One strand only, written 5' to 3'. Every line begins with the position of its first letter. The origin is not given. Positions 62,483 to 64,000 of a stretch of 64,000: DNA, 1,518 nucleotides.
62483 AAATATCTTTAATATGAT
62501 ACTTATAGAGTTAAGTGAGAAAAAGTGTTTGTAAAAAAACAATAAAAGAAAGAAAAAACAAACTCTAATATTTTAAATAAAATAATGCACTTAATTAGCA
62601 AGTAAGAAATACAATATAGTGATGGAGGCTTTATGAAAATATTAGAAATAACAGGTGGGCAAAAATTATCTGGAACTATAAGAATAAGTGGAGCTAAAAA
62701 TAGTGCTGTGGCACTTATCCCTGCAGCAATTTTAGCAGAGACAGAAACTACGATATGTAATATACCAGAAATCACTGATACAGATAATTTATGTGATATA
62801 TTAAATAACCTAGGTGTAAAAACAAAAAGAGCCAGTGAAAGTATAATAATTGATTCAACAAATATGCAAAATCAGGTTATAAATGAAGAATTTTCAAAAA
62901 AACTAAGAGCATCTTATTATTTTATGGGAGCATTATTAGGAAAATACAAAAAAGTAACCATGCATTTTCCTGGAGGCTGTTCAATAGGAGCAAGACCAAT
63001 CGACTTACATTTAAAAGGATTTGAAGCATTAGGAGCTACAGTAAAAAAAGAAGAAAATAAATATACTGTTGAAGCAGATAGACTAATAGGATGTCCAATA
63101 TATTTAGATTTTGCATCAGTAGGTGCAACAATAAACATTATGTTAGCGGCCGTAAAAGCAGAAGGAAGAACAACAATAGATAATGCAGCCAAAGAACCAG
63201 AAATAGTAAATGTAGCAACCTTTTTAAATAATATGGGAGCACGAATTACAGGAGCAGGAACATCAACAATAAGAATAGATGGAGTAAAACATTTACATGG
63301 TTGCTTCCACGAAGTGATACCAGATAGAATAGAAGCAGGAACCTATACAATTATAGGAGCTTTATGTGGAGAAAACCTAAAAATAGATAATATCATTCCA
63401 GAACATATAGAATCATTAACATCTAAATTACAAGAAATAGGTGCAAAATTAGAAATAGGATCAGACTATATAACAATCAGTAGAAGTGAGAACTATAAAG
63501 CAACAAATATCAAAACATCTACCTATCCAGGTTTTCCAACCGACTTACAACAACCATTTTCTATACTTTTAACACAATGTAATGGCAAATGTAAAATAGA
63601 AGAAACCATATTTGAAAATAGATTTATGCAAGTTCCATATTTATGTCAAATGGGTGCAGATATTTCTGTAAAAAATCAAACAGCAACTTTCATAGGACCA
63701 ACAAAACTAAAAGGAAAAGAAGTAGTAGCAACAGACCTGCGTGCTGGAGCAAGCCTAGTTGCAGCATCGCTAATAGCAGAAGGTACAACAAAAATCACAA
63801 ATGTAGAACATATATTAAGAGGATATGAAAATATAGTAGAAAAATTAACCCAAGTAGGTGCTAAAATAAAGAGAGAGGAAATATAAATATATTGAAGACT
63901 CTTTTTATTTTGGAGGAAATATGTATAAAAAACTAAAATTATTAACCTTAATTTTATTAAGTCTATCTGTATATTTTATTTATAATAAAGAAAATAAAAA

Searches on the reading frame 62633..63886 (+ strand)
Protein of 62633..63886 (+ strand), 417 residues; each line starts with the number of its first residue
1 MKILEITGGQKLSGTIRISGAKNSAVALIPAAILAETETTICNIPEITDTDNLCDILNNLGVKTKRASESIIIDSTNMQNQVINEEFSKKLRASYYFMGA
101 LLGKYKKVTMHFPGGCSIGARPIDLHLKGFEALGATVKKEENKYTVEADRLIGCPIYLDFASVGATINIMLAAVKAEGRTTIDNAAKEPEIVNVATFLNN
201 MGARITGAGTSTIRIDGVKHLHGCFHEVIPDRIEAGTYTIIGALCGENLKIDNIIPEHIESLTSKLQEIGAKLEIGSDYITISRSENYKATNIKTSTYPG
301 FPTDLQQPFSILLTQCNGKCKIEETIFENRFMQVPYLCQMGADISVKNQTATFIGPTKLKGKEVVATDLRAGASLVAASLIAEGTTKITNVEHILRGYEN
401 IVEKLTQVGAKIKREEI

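Call 35: search_protein_families(library=pfam, proteins=[window:62633-63886:+], max_evalue=0.00001)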
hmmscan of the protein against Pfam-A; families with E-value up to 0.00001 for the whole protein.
window:62633-63886:+ (417 aa): 1 family
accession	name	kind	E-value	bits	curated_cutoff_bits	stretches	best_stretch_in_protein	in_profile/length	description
PF00275.25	EPSP_synthase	-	1.9e-94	317.2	22.8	1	7-405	2-417/417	EPSP synthase (3-phosphoshikimate 1-carboxyvinyltransferase)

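Call 63: find_encoding_contigs(protein=window:62633-63886:+, flank=10000, max_places=2)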
Protein window:62633-63886:+ (417 aa): 23 contigs read that carry it; 2 places shown.
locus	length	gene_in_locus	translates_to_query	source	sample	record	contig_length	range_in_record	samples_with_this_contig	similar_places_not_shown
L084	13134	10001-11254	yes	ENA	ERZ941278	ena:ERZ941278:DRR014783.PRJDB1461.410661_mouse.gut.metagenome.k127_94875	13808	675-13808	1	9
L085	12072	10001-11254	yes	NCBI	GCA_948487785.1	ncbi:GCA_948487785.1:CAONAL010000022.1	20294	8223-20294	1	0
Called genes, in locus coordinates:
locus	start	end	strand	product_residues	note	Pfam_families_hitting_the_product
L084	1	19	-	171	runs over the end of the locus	PF04011:LemA (weak)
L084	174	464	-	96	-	PF09671:Spore_GerQ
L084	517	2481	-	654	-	PF00912:Transgly, PF00905:Transpeptidase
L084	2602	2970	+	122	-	-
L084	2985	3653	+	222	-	PF03167:UDG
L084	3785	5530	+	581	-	PF03485:Arg_tRNA_synt_N, PF00750:tRNA-synt_1d, PF05746:DALR_1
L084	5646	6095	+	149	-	-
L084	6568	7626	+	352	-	PF03462:PCRF, PF00472:RF-1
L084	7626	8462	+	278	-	PF17827:PrmC_N, PF07669:Eco57I (weak), PF05175:MTS, PF06325:PrmA, PF13847:Methyltransf_31, PF08241:Methyltransf_11, PF08242:Methyltransf_12, PF13649:Methyltransf_25, +3 more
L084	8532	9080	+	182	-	PF09551:Spore_II_R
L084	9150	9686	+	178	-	PF02659:Mntp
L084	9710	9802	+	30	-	-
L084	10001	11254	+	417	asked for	PF00275:EPSP_synthase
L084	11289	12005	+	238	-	PF00657:Lipase_GDSL, PF13472:Lipase_GDSL_2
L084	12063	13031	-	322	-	PF00665:rve, PF13683:rve_3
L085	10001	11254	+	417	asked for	PF00275:EPSP_synthase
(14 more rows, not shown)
